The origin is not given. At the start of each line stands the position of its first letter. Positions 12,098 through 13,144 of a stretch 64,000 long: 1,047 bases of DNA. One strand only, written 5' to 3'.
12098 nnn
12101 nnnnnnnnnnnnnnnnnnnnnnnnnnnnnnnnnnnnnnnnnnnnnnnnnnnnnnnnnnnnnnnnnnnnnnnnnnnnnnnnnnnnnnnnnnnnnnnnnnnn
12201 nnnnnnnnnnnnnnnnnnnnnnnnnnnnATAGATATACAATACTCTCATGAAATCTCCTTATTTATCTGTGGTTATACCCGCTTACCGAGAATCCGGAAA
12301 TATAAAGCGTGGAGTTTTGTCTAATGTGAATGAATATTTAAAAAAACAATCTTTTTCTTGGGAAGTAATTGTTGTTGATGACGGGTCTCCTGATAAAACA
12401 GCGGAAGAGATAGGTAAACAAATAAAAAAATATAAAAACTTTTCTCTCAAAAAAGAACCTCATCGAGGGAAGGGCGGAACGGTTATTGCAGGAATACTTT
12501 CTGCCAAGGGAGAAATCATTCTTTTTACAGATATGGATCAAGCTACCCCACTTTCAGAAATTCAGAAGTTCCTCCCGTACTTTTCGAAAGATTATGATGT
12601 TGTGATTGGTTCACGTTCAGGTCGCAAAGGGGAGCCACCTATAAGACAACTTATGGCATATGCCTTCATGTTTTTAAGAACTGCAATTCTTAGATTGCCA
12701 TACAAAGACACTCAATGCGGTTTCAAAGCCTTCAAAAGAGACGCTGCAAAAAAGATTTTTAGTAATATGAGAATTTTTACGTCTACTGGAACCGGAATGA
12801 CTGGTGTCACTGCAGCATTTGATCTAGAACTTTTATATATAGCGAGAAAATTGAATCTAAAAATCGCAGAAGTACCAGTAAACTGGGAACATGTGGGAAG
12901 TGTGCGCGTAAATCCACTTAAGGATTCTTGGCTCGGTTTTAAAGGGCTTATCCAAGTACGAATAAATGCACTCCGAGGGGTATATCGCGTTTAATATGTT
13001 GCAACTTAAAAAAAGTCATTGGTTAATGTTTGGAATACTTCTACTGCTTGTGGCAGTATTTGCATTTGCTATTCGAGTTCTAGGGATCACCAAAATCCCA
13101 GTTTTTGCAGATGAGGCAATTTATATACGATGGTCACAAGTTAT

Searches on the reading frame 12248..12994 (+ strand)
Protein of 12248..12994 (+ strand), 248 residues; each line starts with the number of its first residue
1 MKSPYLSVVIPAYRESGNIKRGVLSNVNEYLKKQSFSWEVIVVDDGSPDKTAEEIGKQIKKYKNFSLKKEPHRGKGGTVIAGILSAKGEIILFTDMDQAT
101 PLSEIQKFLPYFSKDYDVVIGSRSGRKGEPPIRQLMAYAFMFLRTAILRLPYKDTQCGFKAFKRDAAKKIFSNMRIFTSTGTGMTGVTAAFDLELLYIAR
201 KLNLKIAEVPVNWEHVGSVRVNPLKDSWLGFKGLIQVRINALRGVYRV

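Call 7: search_protein_families(library=pfam, proteins=[window:12248-12994:+], max_evalue=0.001)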
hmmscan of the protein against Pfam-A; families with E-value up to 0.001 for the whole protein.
window:12248-12994:+ (248 aa): 3 families
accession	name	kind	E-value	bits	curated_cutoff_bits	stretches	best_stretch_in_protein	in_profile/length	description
PF00535.33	Glycos_transf_2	-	3.5e-26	92.6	23.3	1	7-171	1-168/168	Glycosyl transferase family 2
PF10111.15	Glyco_tranf_2_2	-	5.1e-08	33.2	27.3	1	7-108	1-102/276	Glycosyltransferase like family 2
PF13641.12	Glyco_tranf_2_3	-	1.6e-06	28.8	27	1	5-209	2-204/230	Glycosyltransferase like family 2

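Call 53: search_protein_families(library=ncbifam, proteins=[window:12248-12994:+], max_evalue=1e-8)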
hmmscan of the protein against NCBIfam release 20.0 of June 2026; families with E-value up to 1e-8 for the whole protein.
window:12248-12994:+ (248 aa): 10 families
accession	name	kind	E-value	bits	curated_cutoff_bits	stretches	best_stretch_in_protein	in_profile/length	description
NF047588.1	GlcsyltransPgfSStrep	equivalog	1.3e-20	73.9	500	1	6-172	3-169/308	glycosyltransferase PgfS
NF041391.1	DPhHxTase_Halo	equivalog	6.9e-14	51.3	375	1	12-226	3-197/213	dolichyl-phosphate hexose transferase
NF010496.0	PRK13915.1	equivalog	1e-12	47.8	262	1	6-101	33-130/307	glucosyl-3-phosphoglycerate synthase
NF041875.1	EPS_EpsD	equivalog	1.1e-12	48.1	370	1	6-121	1-114/325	exopolysaccharide biosynthesis glycosyltransferase EpsD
NF007986.1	PRK10714.1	equivalog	9.7e-12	44.5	529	1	6-166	8-168/316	undecaprenyl-phosphate 4-deoxy-4-formamido-L-arabinose transferase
NF038302.1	EPS_HpsE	equivalog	5e-11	42.1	300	1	6-101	3-100/307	hormogonium polysaccharide biosynthesis glycosyltransferase HpsE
TIGR03937.1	PgaC_IcaA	equivalog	1.3e-10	40.9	422.3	1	3-98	44-136/407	poly-beta-1,6-N-acetyl-D-glucosamine synthase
TIGR04283.1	glyco_like_mftF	equivalog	4.4e-10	39.5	182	1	6-152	1-136/221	TIGR04283 family arsenosugar biosynthesis glycosyltransferase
NF058614.1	PPMAGASynPpgS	equivalog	1.6e-09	37.5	370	1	8-174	4-169/226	polyprenyl-phospho-N-acetylgalactosaminyl synthase PpgS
NF007482.0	PRK10073.1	equivalog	3.8e-09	36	423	1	3-99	5-97/334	glycosyltransferase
